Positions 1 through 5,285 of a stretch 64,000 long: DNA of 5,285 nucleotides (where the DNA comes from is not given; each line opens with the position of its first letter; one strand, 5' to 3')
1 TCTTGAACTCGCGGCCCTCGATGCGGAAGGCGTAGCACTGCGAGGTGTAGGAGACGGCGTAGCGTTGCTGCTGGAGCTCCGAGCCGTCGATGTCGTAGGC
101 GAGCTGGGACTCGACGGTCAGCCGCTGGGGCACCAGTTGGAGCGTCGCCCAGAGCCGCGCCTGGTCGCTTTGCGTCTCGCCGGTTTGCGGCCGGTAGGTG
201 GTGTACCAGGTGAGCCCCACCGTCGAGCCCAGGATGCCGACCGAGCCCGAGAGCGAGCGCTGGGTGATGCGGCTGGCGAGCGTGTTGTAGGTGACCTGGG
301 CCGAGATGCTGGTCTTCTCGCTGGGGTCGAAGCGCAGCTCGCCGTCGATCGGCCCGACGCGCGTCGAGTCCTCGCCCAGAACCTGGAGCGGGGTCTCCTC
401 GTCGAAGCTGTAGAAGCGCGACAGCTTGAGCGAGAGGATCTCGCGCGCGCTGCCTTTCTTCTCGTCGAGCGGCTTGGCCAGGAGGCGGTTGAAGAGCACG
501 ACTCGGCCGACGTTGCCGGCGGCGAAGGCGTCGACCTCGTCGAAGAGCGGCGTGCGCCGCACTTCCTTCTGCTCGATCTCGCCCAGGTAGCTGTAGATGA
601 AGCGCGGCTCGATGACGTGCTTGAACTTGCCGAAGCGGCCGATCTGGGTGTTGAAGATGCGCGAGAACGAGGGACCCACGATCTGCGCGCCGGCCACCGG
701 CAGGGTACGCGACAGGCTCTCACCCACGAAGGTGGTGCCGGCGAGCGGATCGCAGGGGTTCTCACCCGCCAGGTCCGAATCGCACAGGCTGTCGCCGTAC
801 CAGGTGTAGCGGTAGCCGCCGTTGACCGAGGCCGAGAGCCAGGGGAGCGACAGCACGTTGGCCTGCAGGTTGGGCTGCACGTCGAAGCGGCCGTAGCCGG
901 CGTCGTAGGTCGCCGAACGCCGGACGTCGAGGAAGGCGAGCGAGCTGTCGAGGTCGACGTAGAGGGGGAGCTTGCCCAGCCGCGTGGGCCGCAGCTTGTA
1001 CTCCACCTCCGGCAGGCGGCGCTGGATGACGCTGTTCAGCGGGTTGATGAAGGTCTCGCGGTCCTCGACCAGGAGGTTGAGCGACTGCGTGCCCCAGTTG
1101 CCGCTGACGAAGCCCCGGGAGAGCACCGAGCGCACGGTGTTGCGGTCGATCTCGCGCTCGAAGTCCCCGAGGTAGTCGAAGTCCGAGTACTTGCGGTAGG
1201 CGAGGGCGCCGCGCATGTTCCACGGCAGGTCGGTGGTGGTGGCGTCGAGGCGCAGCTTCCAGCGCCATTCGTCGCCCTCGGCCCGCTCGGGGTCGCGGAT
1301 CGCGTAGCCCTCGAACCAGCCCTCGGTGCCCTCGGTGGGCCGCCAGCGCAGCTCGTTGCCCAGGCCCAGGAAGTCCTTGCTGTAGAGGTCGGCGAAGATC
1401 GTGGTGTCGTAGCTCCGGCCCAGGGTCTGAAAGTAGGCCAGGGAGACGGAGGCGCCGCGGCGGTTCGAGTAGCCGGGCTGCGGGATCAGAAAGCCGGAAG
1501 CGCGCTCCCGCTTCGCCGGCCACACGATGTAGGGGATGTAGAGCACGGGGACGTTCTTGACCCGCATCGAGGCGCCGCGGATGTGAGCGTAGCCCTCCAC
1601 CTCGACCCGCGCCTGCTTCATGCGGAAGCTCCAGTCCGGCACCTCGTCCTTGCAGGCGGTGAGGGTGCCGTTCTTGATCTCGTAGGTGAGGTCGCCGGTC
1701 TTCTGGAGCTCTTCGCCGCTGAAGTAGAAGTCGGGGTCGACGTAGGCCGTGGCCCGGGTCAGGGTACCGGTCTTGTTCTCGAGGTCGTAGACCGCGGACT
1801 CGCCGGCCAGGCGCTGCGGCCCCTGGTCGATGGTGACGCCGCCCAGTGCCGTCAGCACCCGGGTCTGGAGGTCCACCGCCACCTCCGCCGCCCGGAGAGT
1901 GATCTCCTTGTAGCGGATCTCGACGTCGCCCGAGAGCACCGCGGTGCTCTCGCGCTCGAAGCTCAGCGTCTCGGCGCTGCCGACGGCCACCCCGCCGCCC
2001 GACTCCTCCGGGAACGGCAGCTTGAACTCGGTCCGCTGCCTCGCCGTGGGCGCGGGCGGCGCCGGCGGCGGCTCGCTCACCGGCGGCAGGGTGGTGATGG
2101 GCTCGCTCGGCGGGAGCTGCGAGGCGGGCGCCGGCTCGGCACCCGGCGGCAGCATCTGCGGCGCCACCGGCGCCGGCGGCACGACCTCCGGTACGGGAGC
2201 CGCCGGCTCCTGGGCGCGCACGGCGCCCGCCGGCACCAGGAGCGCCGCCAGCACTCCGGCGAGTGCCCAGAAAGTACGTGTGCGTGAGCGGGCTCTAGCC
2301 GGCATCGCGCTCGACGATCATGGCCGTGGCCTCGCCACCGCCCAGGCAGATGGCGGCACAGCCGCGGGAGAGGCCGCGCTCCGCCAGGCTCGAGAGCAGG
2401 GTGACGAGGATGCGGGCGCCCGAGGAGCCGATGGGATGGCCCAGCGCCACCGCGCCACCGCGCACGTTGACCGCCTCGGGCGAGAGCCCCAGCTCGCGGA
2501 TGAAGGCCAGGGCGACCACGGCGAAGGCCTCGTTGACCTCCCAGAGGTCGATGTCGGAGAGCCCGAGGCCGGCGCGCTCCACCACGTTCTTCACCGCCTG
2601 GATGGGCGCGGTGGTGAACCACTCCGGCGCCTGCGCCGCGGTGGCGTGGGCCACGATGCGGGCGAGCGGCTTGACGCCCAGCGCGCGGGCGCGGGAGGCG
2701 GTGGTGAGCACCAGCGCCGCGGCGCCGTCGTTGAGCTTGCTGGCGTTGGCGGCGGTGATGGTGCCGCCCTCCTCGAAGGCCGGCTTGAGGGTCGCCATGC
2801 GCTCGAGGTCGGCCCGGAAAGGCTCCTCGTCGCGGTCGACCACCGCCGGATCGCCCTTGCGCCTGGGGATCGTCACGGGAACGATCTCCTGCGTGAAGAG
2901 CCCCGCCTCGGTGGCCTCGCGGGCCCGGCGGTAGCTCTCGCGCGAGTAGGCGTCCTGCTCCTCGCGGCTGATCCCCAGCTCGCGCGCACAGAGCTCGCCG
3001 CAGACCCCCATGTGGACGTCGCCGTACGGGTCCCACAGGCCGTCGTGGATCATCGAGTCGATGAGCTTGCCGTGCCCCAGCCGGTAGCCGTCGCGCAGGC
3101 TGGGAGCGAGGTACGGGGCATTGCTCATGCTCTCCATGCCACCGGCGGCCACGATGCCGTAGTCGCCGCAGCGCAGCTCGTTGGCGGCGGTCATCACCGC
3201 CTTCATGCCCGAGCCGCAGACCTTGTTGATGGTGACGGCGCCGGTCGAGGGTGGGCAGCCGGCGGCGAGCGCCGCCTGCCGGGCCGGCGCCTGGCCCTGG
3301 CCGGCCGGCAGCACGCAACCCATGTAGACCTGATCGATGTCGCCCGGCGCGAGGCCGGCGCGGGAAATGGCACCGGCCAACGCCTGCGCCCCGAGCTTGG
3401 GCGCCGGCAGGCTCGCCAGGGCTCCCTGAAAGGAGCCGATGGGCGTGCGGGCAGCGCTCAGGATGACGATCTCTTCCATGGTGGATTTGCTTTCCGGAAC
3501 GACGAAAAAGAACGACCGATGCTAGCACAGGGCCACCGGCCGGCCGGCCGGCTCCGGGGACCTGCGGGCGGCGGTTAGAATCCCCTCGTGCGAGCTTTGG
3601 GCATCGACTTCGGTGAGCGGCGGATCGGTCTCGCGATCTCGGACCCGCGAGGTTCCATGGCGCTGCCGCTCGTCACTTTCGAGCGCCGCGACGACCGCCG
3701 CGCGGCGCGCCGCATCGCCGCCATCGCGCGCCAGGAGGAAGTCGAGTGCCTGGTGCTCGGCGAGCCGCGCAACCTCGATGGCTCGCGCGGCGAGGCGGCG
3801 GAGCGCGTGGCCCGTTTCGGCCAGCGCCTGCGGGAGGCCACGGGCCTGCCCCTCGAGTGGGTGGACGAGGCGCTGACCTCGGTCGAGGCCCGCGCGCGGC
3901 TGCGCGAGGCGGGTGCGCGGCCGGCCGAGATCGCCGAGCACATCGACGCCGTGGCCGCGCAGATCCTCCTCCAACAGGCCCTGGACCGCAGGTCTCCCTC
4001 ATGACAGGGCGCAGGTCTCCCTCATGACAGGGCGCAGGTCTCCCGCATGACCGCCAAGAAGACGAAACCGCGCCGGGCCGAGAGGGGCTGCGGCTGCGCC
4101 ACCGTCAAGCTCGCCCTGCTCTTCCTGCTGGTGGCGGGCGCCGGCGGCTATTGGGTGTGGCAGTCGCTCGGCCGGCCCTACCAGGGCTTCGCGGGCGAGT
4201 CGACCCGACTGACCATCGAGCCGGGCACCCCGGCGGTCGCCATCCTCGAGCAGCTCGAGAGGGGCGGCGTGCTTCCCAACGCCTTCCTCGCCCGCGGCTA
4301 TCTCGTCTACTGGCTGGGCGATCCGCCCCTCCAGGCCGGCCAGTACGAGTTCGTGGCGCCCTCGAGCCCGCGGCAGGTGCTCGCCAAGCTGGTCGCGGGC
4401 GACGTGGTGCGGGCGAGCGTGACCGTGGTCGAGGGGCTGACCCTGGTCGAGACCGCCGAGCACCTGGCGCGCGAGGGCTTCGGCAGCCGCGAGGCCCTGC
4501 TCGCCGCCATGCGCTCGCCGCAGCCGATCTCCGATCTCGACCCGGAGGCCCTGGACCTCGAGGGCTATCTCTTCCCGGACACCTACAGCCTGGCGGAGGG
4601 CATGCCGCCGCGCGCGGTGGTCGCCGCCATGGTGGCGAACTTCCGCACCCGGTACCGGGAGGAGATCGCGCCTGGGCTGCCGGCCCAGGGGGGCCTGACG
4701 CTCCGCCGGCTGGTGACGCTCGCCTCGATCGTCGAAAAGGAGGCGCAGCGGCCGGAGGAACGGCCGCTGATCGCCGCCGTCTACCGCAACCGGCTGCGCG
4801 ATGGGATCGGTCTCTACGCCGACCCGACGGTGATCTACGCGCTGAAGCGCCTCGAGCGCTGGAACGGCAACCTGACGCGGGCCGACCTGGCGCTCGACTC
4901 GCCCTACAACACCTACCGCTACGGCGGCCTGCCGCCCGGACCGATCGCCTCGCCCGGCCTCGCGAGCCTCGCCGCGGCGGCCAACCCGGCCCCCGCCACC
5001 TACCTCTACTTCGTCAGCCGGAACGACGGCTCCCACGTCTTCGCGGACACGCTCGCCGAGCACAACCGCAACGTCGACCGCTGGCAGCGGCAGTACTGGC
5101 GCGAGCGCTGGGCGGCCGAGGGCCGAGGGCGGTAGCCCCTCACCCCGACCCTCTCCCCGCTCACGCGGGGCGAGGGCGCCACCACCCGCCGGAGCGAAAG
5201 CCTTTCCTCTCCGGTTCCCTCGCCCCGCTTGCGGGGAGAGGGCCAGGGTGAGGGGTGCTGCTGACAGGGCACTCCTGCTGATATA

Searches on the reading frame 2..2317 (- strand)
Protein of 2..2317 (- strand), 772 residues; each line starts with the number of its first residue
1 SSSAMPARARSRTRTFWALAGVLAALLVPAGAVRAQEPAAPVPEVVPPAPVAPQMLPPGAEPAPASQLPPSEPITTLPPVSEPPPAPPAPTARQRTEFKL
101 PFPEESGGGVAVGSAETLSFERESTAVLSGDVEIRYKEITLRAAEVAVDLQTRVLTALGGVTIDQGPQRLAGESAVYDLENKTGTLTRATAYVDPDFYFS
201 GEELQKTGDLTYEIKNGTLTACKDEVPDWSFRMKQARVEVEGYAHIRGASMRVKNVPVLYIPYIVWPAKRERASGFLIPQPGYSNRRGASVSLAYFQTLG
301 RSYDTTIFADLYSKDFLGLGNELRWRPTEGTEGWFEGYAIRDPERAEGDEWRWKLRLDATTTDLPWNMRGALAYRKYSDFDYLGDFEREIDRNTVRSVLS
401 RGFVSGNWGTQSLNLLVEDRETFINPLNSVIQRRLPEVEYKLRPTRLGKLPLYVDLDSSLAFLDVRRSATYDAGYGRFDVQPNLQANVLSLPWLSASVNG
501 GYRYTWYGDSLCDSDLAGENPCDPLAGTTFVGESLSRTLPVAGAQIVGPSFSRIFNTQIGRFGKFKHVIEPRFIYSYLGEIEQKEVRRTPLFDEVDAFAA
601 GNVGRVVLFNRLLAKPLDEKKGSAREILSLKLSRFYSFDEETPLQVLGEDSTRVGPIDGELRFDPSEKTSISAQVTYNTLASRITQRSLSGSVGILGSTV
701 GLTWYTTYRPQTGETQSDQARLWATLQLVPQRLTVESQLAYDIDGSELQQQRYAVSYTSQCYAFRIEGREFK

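Call 9: search_protein_families(library=pfam, proteins=[window:2-2317:-], max_evalue=0.001)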
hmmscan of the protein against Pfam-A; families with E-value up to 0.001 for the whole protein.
window:2-2317:- (772 aa): 3 families
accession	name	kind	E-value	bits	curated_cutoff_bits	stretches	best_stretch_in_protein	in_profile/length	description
PF04453.20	LptD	-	2.4e-11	44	22.4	1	368-594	18-227/384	LPS transport system D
PF19838.5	LptD_2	-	1.6e-09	37.4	22.5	1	249-326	6-87/464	LptD protein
PF03968.19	LptD_N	-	0.00028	21.5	20.4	1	121-204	10-105/113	LptA/(LptD N-terminal domain) LPS transport protein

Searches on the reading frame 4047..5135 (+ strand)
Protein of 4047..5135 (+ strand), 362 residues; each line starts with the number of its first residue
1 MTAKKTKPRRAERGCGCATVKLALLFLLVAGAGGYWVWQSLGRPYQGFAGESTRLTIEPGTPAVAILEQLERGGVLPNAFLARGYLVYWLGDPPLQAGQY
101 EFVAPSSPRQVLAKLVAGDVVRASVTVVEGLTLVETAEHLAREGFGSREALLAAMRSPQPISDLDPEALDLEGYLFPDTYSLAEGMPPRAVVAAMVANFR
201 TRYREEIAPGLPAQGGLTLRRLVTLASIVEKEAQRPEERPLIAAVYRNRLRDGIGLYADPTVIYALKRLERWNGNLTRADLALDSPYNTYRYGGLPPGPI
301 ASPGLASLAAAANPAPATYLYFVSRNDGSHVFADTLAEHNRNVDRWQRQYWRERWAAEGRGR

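Call 9: search_protein_families(library=pfam, proteins=[window:4047-5135:+], max_evalue=0.001)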
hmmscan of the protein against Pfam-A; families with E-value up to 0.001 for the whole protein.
window:4047-5135:+ (362 aa): 1 family
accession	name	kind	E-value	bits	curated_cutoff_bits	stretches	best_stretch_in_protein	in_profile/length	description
PF02618.21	YceG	-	1e-79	268.3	32.4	1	55-344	1-274/275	YceG-like family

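Call 61: search_protein_families(library=ncbifam, proteins=[window:4047-5135:+], max_evalue=0.01)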
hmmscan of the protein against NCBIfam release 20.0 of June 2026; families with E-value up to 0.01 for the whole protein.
window:4047-5135:+ (362 aa): 2 families
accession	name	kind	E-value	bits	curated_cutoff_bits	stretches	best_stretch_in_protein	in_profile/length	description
TIGR00247.1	TIGR00247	hypoth_equivalog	1.9e-60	204.7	103.4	1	21-349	7-343/347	endolytic transglycosylase MltG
NF007619.0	PRK10270.1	equivalog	4.5e-46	157.4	532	1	21-346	9-330/340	cell division protein YceG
